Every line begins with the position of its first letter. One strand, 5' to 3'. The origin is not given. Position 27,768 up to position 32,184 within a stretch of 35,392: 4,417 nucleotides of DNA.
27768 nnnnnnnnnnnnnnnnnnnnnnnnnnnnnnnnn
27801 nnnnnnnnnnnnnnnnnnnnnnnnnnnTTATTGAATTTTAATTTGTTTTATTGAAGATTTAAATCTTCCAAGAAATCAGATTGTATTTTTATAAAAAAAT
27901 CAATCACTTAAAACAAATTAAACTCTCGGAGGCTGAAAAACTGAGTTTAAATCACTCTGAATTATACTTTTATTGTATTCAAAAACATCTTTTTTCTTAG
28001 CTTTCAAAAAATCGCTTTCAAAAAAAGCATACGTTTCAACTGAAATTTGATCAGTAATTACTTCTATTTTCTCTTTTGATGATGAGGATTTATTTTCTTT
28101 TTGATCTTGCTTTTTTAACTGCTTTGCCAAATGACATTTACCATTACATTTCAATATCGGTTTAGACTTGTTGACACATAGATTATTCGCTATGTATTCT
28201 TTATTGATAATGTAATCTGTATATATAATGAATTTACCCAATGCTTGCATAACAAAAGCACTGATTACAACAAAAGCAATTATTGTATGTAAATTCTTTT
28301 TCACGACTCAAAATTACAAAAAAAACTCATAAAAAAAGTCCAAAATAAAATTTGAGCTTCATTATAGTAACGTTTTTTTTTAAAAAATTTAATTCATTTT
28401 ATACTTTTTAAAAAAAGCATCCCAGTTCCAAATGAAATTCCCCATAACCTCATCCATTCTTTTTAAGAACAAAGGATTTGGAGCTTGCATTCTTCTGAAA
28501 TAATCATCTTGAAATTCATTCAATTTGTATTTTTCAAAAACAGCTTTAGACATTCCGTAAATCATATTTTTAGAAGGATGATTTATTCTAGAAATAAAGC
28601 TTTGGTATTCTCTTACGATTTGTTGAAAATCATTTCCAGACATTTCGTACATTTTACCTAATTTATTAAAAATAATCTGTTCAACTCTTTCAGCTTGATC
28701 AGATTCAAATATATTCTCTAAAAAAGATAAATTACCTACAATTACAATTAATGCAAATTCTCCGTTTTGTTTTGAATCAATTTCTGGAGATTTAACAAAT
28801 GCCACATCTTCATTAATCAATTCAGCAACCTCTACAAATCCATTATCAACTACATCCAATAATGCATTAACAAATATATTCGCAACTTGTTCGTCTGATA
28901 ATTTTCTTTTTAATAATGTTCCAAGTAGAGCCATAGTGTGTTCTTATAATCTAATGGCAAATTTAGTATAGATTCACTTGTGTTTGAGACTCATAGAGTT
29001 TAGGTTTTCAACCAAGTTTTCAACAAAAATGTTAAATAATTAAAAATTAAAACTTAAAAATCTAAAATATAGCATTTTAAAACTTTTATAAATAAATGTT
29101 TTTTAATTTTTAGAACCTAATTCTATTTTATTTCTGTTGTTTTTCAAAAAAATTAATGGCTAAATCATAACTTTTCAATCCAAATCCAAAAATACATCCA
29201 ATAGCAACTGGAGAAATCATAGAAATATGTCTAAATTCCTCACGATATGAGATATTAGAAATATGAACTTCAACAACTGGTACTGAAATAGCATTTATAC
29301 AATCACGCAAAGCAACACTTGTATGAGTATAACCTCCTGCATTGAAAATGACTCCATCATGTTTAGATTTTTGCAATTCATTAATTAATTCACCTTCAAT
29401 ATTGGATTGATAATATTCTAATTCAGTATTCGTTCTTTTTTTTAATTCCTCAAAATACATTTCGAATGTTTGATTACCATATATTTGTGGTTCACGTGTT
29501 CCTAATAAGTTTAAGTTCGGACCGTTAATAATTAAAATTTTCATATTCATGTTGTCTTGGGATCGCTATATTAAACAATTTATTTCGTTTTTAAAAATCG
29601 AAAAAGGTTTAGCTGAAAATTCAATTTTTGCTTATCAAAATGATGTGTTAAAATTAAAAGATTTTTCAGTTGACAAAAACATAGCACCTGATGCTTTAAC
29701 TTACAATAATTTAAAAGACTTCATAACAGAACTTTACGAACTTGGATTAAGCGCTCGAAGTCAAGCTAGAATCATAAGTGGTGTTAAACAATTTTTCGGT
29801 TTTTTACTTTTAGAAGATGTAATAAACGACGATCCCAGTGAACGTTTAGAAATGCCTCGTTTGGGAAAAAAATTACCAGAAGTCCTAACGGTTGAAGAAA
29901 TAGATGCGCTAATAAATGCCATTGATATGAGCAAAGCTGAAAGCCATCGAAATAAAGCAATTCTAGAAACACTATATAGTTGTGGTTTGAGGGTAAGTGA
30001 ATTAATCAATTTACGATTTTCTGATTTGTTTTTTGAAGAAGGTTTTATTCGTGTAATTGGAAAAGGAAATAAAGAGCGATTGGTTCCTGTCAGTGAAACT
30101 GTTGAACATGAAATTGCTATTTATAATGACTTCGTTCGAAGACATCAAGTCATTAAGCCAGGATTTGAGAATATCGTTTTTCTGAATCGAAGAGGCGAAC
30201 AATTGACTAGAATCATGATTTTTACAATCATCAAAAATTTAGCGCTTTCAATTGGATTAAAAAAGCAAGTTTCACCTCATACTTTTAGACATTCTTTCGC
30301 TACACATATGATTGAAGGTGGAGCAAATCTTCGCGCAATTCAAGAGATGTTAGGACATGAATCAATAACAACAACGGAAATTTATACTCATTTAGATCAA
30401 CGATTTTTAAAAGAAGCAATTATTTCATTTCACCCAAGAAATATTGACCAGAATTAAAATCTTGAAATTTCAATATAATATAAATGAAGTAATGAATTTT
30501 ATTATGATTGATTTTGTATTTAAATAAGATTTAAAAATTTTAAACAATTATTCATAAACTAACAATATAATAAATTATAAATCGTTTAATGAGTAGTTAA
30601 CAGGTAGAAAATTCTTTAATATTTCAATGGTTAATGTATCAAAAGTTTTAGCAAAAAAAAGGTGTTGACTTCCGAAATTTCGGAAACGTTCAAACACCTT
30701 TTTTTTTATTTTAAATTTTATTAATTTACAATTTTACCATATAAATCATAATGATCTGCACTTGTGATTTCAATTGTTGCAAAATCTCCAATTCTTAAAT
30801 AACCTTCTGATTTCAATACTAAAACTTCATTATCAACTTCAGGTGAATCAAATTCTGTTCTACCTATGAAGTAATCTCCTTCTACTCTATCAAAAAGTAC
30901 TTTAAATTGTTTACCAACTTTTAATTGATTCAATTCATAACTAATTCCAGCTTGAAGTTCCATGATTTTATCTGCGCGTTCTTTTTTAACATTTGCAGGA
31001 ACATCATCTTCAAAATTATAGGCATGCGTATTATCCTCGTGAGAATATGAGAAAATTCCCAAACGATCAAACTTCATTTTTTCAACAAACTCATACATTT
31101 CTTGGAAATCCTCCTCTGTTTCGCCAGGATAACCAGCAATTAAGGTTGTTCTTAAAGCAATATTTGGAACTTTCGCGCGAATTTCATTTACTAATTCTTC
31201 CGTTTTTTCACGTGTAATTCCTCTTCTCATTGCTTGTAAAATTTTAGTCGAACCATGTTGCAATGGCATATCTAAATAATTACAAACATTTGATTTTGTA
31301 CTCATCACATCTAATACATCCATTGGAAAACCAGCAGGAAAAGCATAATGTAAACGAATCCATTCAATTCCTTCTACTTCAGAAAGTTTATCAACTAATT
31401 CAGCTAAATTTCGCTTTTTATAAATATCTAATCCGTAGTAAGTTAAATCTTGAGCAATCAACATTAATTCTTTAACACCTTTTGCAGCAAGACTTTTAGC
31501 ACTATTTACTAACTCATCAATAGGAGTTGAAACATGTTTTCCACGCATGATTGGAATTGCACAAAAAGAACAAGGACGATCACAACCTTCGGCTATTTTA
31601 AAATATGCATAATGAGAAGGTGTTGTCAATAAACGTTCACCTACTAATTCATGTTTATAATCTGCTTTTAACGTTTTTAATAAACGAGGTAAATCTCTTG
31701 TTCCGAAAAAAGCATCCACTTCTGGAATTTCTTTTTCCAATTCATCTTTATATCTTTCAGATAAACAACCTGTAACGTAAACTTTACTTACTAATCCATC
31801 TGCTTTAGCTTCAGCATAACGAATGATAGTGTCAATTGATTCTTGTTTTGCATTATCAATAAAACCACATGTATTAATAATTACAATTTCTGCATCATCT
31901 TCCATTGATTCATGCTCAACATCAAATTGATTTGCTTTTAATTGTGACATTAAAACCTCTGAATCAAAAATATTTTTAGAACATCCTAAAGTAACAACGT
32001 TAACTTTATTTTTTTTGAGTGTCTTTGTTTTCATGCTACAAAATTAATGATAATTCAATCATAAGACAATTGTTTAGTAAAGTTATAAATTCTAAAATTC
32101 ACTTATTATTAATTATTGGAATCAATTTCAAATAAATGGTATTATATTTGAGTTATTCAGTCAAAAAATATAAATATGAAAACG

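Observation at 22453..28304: Candidate undescribed envelope metal-handling (copper?) gene cluster: Cys-motif membrane protein, Met/His-rich OMP, MbnP-like lipoprotein, C-x4-C-H cytochrome-like lipoprotein, T9SS beta-propeller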

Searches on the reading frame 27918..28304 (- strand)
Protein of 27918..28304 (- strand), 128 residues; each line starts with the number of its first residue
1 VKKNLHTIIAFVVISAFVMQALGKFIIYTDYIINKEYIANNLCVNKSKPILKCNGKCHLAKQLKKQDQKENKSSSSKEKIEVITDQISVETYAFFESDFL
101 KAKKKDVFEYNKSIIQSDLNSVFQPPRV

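Call 3: search_protein_families(library=pfam, proteins=[window:27918-28304:-], max_evalue=0.1)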
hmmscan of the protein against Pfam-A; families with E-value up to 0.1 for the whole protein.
window:27918-28304:- (128 aa): 1 family
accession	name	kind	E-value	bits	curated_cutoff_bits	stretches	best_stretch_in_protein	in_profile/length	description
PF10231.14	COA8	-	0.012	16.1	27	1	68-121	56-109/122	Cytochrome c oxidase assembly factor 8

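Call 4: search_protein_families(library=ncbifam, proteins=[window:27918-28304:-], max_evalue=0.1)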
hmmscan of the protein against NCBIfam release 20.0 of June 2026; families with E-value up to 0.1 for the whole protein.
window:27918-28304:- (128 aa): 0 families

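Call 9: find_homologous_proteins(query=window:27918-28304:-)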
Query window:27918-28304:- (128 aa): 31 proteins with E <= 0.001 among 46 candidates.
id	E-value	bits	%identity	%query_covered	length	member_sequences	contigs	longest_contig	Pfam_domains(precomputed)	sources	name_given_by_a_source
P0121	1.5e-75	268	100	100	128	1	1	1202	-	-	-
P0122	3.2e-74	264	98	100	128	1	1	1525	-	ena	-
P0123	4.1e-74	264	98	100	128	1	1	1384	-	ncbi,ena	-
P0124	1.1e-73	262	98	100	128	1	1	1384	-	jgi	jgi:hypothetical protein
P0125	7.7e-73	260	97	100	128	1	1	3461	-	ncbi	-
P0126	2.1e-72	258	96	100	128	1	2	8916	-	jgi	jgi:hypothetical protein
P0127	3.8e-72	257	94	100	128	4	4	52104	-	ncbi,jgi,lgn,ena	jgi:hypothetical protein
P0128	2.6e-65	235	85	100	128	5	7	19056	-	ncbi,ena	-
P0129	2.4e-63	229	99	86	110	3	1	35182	-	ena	-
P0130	2.4e-62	226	83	100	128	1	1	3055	-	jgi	jgi:hypothetical protein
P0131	1.3e-61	224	83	100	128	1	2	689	-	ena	-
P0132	5.0e-54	199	73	100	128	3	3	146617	-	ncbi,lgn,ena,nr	ncbi:MAG: hypothetical protein LW701_10015 [Fluviicola sp.]|nr:hypothetical protein [Fluviicola sp.]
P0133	2.3e-51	191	82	86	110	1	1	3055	-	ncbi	-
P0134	5.5e-44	167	72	86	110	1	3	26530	-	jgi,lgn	jgi:hypothetical protein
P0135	1.2e-40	156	59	100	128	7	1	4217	-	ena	-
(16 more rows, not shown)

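Call 61: search_protein_families(library=ncbifam, alignment_id=A6, max_evalue=0.1)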
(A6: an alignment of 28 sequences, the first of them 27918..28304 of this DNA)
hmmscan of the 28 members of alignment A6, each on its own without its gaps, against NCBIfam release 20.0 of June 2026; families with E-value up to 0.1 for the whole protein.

A. member 1, window:27918-28304:- (128 aa): 0 families

B. families by the number of members that match (of 28 scanned): 10 families
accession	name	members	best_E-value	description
NF038291.1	rep_pAB02_ORF2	1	0.016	plasmid replication DNA-binding protein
NF045582.1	Npun_R2823_gen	1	0.018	Npun_R2821/Npun_R2822 family protein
NF011684.0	PRK15104.1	1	0.022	oligopeptide ABC transporter substrate-binding protein OppA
TIGR02832.1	spo_yunB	1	0.04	sporulation protein YunB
NF033807.0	CopL_fam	1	0.04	CopL family metal-binding regulatory protein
NF038218.1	IcmG_DotF_IVB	1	0.057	type IVB secretion system protein IcmG/DotF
NF012226.0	AdeS_HK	1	0.07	two-component sensor histidine kinase AdeS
NF008081.0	PRK10819.1-2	1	0.071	TonB system transport protein TonB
NF009247.0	PRK12599.1-6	1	0.08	putative monovalent cation/H+ antiporter subunit F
NF005132.0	PRK06581.1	1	0.087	DNA polymerase III subunit delta'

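Call 62: search_protein_families(library=pfam, alignment_id=A6, max_evalue=0.1)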
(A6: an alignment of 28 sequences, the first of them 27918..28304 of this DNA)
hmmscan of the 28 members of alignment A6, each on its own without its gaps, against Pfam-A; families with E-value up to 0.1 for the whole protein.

A. member 1, window:27918-28304:- (128 aa): 1 family
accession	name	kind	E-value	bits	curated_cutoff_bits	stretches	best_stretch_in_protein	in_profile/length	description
PF10231.14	COA8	-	0.012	16.1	27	1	68-121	56-109/122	Cytochrome c oxidase assembly factor 8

B. families by the number of members that match (of 28 scanned): 12 families
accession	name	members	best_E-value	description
PF03045.20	DAN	2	0.012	DAN domain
PF09778.15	Guanylate_cyc_2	1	0.0041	Guanylylate cyclase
PF19913.5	WCOB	1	0.0069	Wolframin C-terminal OB-fold domain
PF10231.14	COA8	1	0.012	Cytochrome c oxidase assembly factor 8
PF09238.16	IL4Ra_N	1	0.015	Interleukin-4 receptor alpha chain, N-terminal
PF00029.24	Connexin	1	0.029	Connexin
PF23672.1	DUF7153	1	0.031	Domain of unknown function (DUF7153)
PF24524.1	DUF7596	1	0.042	Domain of unknown function (DUF7596)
PF21114.3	DDR1-2_DS-like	1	0.055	Discoidin domain-containing receptor 1/2, DS-like domain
PF08733.15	PalH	1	0.066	PalH/RIM21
PF24505.1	Ig_TMEM131homol_6th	1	0.086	TMEM131 homolog sixth Ig-like domain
PF25124.1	DUF7816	1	0.094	Domain of unknown function (DUF7816)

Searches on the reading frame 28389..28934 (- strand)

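Call 3: search_protein_families(library=pfam, proteins=[window:28389-28934:-], max_evalue=0.1)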
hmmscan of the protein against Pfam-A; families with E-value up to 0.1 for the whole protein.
window:28389-28934:- (181 aa): 2 families
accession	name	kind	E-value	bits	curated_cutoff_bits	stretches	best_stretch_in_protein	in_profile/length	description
PF01624.25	MutS_I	-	0.024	15.3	20.6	1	82-136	13-69/113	MutS domain I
PF07739.18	TipAS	-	0.084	13.8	23.8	0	81-136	33-93/117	TipAS antibiotic-recognition domain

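Call 4: search_protein_families(library=ncbifam, proteins=[window:28389-28934:-], max_evalue=0.1)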
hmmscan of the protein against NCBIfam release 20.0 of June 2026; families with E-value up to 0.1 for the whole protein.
window:28389-28934:- (181 aa): 0 families

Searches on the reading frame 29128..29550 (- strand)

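Call 96: search_protein_families(library=pfam, proteins=[window:29128-29550:-], max_evalue=0.00001)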
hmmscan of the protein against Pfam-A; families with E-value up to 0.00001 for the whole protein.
window:29128-29550:- (140 aa): 1 family
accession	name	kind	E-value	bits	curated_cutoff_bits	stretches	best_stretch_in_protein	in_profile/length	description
PF01220.24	DHquinase_II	-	1e-54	184.4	23.3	1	4-134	1-136/138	Dehydroquinase class II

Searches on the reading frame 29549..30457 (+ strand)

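Call 96: search_protein_families(library=pfam, proteins=[window:29549-30457:+], max_evalue=0.00001)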
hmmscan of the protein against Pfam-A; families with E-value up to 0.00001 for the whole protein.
window:29549-30457:+ (302 aa): 2 families
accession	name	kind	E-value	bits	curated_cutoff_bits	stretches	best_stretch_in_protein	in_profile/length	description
PF00589.27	Phage_integrase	-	3.1e-45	154.5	27.1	1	112-284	2-170/172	Phage integrase family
PF02899.23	Phage_int_SAM_1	-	1.6e-15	57.6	22.3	1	8-89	1-82/83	Phage integrase, N-terminal SAM-like domain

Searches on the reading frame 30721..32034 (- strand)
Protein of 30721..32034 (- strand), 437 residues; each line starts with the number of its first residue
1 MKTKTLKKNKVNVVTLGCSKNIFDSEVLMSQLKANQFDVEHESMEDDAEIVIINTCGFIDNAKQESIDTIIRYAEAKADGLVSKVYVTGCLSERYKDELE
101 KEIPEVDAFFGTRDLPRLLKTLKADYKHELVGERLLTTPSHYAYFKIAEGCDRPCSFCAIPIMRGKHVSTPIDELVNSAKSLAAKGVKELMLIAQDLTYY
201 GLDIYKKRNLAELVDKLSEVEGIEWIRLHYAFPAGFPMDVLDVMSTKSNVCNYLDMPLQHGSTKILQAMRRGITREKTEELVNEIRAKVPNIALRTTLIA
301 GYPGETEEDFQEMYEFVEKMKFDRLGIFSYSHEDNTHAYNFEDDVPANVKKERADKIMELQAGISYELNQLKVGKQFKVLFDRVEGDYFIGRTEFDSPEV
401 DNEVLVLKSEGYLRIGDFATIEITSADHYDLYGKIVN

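Call 96: search_protein_families(library=pfam, proteins=[window:30721-32034:-], max_evalue=0.00001)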
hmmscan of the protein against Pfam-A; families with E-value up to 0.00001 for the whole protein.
window:30721-32034:- (437 aa): 3 families
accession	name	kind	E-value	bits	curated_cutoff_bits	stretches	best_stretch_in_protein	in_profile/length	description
PF00919.26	UPF0004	-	5.5e-26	90.9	27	1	10-111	1-98/98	Uncharacterized protein family UPF0004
PF04055.27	Radical_SAM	-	9.2e-23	81.7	29.5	1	147-317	3-166/166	Radical SAM superfamily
PF18693.7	TRAM_2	-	5.8e-20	71.7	27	1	373-436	1-63/63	TRAM domain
